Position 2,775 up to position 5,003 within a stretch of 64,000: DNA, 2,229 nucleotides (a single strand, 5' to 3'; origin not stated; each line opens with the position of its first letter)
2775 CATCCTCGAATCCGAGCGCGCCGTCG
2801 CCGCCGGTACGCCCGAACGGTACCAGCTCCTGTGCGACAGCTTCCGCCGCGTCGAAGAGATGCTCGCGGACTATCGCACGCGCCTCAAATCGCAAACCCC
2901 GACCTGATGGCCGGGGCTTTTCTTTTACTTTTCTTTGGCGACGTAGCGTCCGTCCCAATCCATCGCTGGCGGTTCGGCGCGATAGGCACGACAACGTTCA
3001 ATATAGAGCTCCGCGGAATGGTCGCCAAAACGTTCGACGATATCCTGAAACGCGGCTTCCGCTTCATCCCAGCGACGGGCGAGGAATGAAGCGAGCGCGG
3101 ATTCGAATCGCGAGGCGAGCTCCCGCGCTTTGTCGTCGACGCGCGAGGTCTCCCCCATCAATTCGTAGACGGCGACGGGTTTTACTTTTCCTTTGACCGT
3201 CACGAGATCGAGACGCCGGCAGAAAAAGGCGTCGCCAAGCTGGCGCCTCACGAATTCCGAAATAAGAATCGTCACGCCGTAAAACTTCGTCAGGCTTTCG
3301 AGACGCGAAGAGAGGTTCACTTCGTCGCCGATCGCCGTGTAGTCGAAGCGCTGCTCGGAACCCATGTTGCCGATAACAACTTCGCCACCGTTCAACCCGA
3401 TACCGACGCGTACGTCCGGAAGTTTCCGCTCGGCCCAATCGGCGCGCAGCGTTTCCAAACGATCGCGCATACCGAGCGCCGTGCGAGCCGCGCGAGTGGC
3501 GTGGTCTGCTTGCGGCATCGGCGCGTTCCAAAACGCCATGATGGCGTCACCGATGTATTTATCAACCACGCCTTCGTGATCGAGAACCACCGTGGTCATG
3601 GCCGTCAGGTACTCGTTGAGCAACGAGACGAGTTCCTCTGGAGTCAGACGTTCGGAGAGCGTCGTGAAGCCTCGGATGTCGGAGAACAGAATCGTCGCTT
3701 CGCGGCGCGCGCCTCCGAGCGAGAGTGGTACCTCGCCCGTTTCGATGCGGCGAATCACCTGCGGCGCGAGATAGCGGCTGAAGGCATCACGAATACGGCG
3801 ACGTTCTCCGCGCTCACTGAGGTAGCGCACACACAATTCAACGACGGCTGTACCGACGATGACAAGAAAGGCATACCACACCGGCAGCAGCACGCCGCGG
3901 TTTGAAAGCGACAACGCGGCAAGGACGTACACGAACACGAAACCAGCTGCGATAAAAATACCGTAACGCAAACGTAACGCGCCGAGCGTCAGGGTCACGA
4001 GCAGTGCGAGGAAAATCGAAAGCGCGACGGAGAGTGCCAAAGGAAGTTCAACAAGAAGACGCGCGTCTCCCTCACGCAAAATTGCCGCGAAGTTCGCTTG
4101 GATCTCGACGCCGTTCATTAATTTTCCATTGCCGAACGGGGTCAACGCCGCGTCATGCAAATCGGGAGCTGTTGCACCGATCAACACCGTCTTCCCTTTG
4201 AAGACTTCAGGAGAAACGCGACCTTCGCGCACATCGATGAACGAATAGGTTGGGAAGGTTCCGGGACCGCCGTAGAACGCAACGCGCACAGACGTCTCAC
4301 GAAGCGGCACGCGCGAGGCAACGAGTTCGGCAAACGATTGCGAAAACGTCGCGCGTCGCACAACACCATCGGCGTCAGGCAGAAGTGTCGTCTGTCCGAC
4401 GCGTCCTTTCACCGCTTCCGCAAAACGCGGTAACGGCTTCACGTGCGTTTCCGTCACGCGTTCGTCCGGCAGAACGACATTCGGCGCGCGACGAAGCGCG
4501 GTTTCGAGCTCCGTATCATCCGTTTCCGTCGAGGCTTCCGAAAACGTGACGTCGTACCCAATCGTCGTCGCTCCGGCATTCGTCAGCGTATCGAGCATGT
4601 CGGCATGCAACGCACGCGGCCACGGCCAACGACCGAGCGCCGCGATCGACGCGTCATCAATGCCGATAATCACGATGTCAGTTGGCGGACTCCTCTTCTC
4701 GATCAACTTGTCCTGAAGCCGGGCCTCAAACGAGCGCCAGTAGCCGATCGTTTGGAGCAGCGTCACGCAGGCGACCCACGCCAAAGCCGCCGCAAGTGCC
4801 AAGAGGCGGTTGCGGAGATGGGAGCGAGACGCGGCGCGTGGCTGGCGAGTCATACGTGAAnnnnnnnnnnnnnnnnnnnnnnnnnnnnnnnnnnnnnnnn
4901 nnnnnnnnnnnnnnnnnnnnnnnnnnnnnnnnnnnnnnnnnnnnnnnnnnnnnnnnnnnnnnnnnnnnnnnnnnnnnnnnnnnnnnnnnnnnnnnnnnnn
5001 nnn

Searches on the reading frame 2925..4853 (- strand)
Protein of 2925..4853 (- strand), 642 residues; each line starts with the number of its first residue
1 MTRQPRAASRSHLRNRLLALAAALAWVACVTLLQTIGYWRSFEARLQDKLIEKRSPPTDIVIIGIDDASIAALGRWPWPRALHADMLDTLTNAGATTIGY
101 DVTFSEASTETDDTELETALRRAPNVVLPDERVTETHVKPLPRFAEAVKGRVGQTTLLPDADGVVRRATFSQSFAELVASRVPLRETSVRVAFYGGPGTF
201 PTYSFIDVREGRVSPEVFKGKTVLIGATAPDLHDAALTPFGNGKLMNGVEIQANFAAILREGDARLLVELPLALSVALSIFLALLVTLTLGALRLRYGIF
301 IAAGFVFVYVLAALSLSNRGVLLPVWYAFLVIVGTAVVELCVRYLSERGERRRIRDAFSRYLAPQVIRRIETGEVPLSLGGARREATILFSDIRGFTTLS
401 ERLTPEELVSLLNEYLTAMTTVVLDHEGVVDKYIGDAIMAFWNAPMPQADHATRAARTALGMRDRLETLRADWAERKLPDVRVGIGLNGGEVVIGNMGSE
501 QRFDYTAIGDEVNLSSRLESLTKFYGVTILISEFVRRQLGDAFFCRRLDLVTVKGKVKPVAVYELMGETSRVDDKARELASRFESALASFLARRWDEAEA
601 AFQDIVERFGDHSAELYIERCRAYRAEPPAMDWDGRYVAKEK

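Call 38: search_protein_families(library=pfam, proteins=[window:2925-4853:-], max_evalue=0.001)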
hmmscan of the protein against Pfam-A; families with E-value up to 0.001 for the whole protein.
window:2925-4853:- (642 aa): 2 families
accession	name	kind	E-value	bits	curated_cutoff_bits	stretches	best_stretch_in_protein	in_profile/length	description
PF05226.16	CHASE2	-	3.3e-51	174.8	26.3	1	27-288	3-256/257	CHASE2 domain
PF00211.25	Guanylate_cyc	-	5.1e-25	88.6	21.9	1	385-564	8-180/183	Adenylate and Guanylate cyclase catalytic domain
